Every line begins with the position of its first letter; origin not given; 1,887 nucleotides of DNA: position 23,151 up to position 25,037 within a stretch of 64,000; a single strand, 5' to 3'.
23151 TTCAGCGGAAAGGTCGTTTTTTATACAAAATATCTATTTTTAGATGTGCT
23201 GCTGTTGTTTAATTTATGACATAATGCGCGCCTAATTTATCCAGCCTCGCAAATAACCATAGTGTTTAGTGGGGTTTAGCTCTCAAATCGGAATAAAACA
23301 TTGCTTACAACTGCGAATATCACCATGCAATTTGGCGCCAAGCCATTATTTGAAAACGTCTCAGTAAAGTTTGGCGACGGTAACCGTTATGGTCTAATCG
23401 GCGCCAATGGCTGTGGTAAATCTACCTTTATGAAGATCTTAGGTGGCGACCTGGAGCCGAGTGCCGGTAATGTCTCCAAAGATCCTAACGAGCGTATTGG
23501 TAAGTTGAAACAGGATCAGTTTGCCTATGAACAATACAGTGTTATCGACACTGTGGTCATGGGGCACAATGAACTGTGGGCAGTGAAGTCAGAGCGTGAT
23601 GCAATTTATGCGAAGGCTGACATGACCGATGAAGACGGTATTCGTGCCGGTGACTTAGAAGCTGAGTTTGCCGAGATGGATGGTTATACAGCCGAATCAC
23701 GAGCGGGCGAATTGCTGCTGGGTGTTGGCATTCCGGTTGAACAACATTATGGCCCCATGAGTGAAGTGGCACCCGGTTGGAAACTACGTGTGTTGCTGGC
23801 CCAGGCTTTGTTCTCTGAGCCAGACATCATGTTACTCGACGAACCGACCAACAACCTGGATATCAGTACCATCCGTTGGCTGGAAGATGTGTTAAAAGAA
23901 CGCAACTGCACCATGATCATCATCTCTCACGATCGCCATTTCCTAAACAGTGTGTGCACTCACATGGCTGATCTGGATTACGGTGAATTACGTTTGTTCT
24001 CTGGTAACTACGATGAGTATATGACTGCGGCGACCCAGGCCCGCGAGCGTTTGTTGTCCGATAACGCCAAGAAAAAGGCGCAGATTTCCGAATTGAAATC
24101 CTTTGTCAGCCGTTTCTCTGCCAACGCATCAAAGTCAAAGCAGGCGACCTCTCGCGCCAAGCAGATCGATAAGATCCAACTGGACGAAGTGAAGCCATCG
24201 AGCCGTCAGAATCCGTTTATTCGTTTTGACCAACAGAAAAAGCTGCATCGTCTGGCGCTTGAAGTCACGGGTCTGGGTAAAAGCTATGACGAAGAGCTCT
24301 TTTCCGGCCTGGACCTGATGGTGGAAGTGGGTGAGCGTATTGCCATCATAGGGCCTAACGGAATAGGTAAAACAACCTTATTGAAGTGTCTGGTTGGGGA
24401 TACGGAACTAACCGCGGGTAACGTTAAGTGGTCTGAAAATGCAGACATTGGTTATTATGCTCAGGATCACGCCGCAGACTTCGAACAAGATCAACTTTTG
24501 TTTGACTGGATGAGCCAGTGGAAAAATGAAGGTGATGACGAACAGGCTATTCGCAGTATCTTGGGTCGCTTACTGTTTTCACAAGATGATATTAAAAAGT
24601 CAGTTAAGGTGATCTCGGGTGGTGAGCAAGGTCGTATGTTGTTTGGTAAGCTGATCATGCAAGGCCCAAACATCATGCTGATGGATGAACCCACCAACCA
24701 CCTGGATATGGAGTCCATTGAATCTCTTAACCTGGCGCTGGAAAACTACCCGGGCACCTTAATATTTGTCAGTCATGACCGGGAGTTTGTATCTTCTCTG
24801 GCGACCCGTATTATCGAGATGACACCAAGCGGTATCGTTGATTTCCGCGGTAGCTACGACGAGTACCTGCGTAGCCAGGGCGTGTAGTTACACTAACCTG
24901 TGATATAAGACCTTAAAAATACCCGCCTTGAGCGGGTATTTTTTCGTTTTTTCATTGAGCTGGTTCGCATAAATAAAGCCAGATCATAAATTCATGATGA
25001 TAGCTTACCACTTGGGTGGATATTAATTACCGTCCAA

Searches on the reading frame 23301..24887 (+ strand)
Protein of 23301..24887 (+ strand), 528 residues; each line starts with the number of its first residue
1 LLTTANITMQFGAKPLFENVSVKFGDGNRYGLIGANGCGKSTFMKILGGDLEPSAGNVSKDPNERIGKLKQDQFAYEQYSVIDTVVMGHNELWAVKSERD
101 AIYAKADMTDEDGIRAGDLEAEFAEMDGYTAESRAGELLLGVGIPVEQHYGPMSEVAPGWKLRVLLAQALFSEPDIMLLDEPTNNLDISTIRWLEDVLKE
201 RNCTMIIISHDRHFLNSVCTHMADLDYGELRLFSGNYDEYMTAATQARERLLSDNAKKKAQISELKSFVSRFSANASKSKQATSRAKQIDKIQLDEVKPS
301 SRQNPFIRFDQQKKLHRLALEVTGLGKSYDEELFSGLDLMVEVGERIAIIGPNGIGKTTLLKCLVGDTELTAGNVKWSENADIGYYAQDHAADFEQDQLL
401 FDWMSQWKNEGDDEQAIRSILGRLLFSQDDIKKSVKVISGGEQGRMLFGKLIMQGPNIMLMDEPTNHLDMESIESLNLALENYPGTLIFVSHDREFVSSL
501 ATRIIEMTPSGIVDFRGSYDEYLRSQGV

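Call 19: search_protein_families(library=ncbifam, proteins=[window:23301-24887:+], max_evalue=1e-10)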
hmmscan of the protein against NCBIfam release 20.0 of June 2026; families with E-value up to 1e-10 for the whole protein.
window:23301-24887:+ (528 aa): 174 families (the best 25 are shown)
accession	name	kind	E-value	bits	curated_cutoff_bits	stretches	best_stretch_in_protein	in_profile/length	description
NF011646.0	PRK15064.1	equivalog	0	1028.7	762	1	1-527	1-528/530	ABC-F family ATPase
NF000355.4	ribo_prot_ABC_F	equivalog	3e-118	395.8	380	2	277-507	269-499/499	ribosomal protection-like ABC-F family protein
NF050005.1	ABC_ATPase_Uup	equivalog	3.9e-112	375.5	900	2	2-487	4-490/636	ATP-binding cassette ATPase Uup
NF008775.0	PRK11819.1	equivalog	1.9e-95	320.6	599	1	12-524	17-533/556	energy-dependent translational throttle protein EttA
TIGR03719.1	ABC_ABC_ChvD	subfamily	3.6e-94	316.3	806.75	1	12-524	16-531/552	energy-dependent translational throttle protein EttA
NF007921.0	PRK10636.1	equivalog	2.4e-91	306.9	917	1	4-522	4-515/638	ABC transporter ATP-binding protein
NF008358.0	PRK11147.1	equivalog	2.8e-91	306.7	936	2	4-459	6-462/635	ABC transporter ATP-binding protein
NF000170.2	ABCF_Vga_all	exception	3.5e-84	283.2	725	2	258-524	205-470/521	Vga family ABC-F type ribosomal protection protein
NF000514.1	ABCF_OptrA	exception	4.4e-79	266.5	1450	1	12-523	31-548/655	ABC-F type ribosomal protection protein OptrA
NF000168.2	ABCF_Msr_all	exception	2.6e-76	257.2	680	2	254-508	229-479/487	Msr family ABC-F type ribosomal protection protein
NF043038.1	ABCF_CplR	exception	1.3e-74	251.9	780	2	287-525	254-487/544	ABC-F type ribosomal protection protein CplR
NF000171.1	ABCF_producer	exception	8.1e-73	245.7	800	2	5-268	7-276/541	TlrC/CarA/OleB/SrmB family ABC-F type ribosomal protection protein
NF000169.2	ABCF_Sal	exception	6e-71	239.7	725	3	422-524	115-217/542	Sal family ABC-F type ribosomal protection protein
NF000166.1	ABCF_CarA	exception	2.7e-59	200.8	1050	2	339-507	381-545/556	ABC-F type ribosomal protection protein Car(A)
NF000167.2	ABCF_Lsa_all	exception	5.3e-59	200.5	750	2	307-507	297-492/492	Lsa family ABC-F type ribosomal protection protein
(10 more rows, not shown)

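Call 27: find_homologous_proteins(query=window:23301-24884:+, max_evalue=1e-100)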
Query window:23301-24884:+ (528 aa): 8000 proteins with E <= 1e-100 among 8000 candidates; the best 120 are listed.
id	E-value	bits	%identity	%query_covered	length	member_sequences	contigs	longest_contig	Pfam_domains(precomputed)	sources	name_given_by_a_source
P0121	0.0e+0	1173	100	98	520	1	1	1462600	PF00005.34,PF13175.13,PF13555.13,PF03193.23,PF02463.26,PF13304.13,PF12848.14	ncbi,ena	-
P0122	0.0e+0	1171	100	98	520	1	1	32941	PF00005.34,PF13175.13,PF13555.13,PF03193.23,PF02463.26,PF13304.13,PF12848.14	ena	-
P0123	0.0e+0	1155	98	98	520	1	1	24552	PF00005.34,PF13175.13,PF13555.13,PF03193.23,PF02463.26,PF13304.13,PF12848.14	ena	-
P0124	0.0e+0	1064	88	100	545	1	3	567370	PF13173.13,PF00005.34,PF13175.13,PF13555.13,PF00910.29,PF03193.23,PF02463.26,PF13304.13,PF12848.14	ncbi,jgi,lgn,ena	jgi:ATPase subunit of ABC transporter with duplicated ATPase domains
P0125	0.0e+0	1057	87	100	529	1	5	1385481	PF13173.13,PF00005.34,PF13555.13,PF00910.29,PF03193.23,PF02463.26,PF13304.13,PF12848.14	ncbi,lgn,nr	ncbi:MAG: ABC-F family ATPase [Hahellaceae bacterium]|nr:ABC-F family ATPase [Hahellaceae bacterium]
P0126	0.0e+0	1056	87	100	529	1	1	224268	PF13173.13,PF00005.34,PF13175.13,PF13555.13,PF00910.29,PF03193.23,PF02463.26,PF13304.13,PF12848.14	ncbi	-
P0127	0.0e+0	1056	87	100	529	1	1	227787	PF13173.13,PF00005.34,PF13521.13,PF13555.13,PF13401.13,PF03193.23,PF02463.26,PF13304.13,PF12848.14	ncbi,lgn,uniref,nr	ncbi:ABC-F family ATPase [Motilimonas cestriensis]|uniref:ABC-F family ATPase n=1 Tax=Motilimonas ce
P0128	0.0e+0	1055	87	100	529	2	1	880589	PF01926.30,PF00005.34,PF13555.13,PF00910.29,PF03193.23,PF02463.26,PF13304.13,PF12848.14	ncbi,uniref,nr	ncbi:ABC-F family ATPase [Oceanospirillum sanctuarii]|uniref:ABC-F family ATPase n=1 Tax=Oceanospiri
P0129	0.0e+0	1055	87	100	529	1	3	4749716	PF13173.13,PF00005.34,PF13521.13,PF13555.13,PF13401.13,PF03193.23,PF02463.26,PF13304.13,PF12848.14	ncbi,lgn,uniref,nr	ncbi:ABC-F family ATPase [Motilimonas sp. 1_MG-2023]|uniref:ABC-F family ATPase n=1 Tax=Motilimonas 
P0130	0.0e+0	1054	86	100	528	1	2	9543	PF13173.13,PF00005.34,PF13175.13,PF13521.13,PF13555.13,PF00910.29,PF13401.13,PF03193.23,PF02463.26,PF13304.13,PF12848.14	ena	-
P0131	0.0e+0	1054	86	100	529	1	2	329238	PF01926.30,PF00005.34,PF13476.13,PF13555.13,PF00910.29,PF03193.23,PF02463.26,PF13304.13,PF12848.14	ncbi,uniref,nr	ncbi:ABC-F family ATPase [Oceanospirillum multiglobuliferum]|uniref:Probable ATP-binding protein Ybi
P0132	0.0e+0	1052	87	100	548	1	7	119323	PF01926.30,PF00005.34,PF13175.13,PF13555.13,PF00910.29,PF03193.23,PF02463.26,PF13304.13,PF12848.14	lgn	-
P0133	0.0e+0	1052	86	100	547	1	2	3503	PF01926.30,PF00005.34,PF13476.13,PF13555.13,PF00910.29,PF03193.23,PF02463.26,PF13304.13,PF12848.14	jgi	jgi:ATPase subunit of ABC transporter with duplicated ATPase domains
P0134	0.0e+0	1052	87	100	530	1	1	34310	PF00005.34,PF03193.23,PF02463.26,PF13304.13,PF12848.14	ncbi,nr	ncbi:MAG: ABC-F family ATPase [Kangiellaceae bacterium]|nr:ABC-F family ATPase [Kangiellaceae bacter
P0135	0.0e+0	1051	86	100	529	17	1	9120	PF00005.34,PF13175.13,PF13555.13,PF03193.23,PF02463.26,PF13304.13,PF12848.14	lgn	-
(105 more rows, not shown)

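Call 28: find_encoding_contigs(protein=P0122, flank=10000, max_places=6)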
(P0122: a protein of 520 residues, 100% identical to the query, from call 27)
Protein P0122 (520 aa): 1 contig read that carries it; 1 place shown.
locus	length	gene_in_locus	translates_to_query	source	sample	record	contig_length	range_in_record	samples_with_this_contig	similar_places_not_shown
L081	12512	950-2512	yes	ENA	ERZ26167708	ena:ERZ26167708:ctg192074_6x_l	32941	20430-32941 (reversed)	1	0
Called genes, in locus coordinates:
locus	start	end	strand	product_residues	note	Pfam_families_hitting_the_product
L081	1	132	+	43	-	?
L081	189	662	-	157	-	PF01936:NYN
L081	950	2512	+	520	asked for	PF00005:ABC_tran, PF02463:SMC_N (faint), PF03193:RsgA_GTPase (faint), PF13175:AAA_15 (faint), PF13555:AAA_29 (faint), PF13304:AAA_21 (faint), PF12848:ABC_tran_Xtn, PF00005:ABC_tran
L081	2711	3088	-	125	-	PF12762:DDE_Tnp_IS1595 (faint)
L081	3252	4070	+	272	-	PF14104:DUF4277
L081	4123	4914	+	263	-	-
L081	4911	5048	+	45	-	-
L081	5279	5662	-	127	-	-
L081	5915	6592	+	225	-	PF00182:Glyco_hydro_19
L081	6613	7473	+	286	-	PF00932:LTD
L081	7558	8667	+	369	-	-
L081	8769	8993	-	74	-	-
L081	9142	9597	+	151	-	-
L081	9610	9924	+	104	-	-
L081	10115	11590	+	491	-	-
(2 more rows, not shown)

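Call 29: find_encoding_contigs(protein=P0123, flank=10000, max_places=6)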
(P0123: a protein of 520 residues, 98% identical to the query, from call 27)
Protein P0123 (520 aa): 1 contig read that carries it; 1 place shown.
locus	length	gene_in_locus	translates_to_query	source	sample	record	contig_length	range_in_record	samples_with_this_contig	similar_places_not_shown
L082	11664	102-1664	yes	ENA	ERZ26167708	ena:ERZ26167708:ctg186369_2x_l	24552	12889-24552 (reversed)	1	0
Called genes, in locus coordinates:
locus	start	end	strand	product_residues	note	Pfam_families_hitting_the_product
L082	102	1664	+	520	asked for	PF00005:ABC_tran, PF02463:SMC_N (faint), PF03193:RsgA_GTPase (faint), PF13175:AAA_15 (faint), PF13555:AAA_29 (faint), PF13304:AAA_21 (faint), PF12848:ABC_tran_Xtn, PF00005:ABC_tran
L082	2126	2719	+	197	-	PF00182:Glyco_hydro_19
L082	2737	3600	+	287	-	PF00932:LTD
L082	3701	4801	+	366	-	-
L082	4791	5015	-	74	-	-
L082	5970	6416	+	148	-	-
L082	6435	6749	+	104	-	-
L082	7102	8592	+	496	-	-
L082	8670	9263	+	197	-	-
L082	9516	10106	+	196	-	PF20551:DUF6765 (weak)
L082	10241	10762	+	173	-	-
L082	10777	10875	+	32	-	-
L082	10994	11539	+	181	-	PF13302:Acetyltransf_3, PF13420:Acetyltransf_4 (weak), PF00583:Acetyltransf_1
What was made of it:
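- Contigs of related strains carry names in the style of a long-read metagenome assembler (calls 28, 29).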
